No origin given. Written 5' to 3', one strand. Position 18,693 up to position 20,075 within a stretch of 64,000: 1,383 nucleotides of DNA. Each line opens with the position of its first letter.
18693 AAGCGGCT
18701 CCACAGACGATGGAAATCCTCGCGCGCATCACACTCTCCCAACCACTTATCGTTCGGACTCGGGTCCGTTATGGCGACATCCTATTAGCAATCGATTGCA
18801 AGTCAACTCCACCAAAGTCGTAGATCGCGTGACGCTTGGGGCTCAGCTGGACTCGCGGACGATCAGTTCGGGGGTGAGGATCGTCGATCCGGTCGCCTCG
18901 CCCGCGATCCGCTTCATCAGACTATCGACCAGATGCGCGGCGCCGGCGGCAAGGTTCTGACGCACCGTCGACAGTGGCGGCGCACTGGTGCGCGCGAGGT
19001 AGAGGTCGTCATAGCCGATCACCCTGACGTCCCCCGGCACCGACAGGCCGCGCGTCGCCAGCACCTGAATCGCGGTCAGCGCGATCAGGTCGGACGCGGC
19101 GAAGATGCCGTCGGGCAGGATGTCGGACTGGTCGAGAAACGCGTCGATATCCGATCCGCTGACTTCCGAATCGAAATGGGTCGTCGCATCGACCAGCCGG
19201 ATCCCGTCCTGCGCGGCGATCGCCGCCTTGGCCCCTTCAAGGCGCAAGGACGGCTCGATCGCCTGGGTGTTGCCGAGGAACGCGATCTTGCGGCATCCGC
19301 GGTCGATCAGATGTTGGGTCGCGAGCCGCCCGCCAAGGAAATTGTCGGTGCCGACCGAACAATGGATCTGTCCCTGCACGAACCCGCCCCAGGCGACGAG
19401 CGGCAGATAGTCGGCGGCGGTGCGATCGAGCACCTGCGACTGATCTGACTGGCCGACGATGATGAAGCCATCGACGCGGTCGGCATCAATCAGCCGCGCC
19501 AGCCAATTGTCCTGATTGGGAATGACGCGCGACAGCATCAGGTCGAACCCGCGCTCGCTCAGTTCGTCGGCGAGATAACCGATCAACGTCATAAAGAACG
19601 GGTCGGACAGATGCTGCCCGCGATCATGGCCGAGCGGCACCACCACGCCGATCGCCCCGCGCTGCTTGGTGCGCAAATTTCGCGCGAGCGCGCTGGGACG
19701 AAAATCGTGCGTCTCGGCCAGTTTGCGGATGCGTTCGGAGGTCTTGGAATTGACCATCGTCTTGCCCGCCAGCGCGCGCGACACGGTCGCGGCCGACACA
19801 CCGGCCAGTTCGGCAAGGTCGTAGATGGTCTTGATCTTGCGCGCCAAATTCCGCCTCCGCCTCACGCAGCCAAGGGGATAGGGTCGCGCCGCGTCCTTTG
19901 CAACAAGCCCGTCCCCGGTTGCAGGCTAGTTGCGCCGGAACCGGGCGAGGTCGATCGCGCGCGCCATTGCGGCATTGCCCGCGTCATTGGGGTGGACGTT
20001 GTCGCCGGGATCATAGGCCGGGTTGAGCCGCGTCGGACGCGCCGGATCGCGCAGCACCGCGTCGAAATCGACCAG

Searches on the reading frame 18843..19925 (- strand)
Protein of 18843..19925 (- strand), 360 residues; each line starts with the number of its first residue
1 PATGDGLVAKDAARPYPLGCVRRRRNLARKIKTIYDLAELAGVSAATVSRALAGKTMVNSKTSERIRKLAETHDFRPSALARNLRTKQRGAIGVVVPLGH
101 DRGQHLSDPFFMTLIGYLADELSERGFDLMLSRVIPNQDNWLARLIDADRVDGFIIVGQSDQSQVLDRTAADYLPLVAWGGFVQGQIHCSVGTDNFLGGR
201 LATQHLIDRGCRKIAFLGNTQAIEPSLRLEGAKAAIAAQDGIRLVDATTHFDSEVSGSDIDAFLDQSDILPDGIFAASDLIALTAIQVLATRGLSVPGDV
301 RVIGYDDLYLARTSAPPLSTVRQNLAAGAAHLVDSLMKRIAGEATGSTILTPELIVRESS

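Call 55: search_protein_families(library=pfam, proteins=[window:18843-19925:-], max_evalue=0.00001)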
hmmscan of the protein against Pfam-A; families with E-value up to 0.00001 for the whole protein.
window:18843-19925:- (360 aa): 4 families
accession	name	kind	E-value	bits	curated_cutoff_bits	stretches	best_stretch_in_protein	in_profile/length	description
PF13377.12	Peripla_BP_3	-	7.9e-31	107.8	26.5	1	204-360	2-167/167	Periplasmic binding protein-like domain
PF00532.27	Peripla_BP_1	-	8.4e-15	55.4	22.2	1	105-311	10-229/281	Periplasmic binding proteins and sugar binding domain of LacI family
PF00356.27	LacI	-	3.2e-13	49.7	27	1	33-78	1-46/46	Bacterial regulatory proteins, lacI family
PF13407.12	Peripla_BP_4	-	3.3e-10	40.4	35.1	1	136-307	42-218/258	Periplasmic binding protein domain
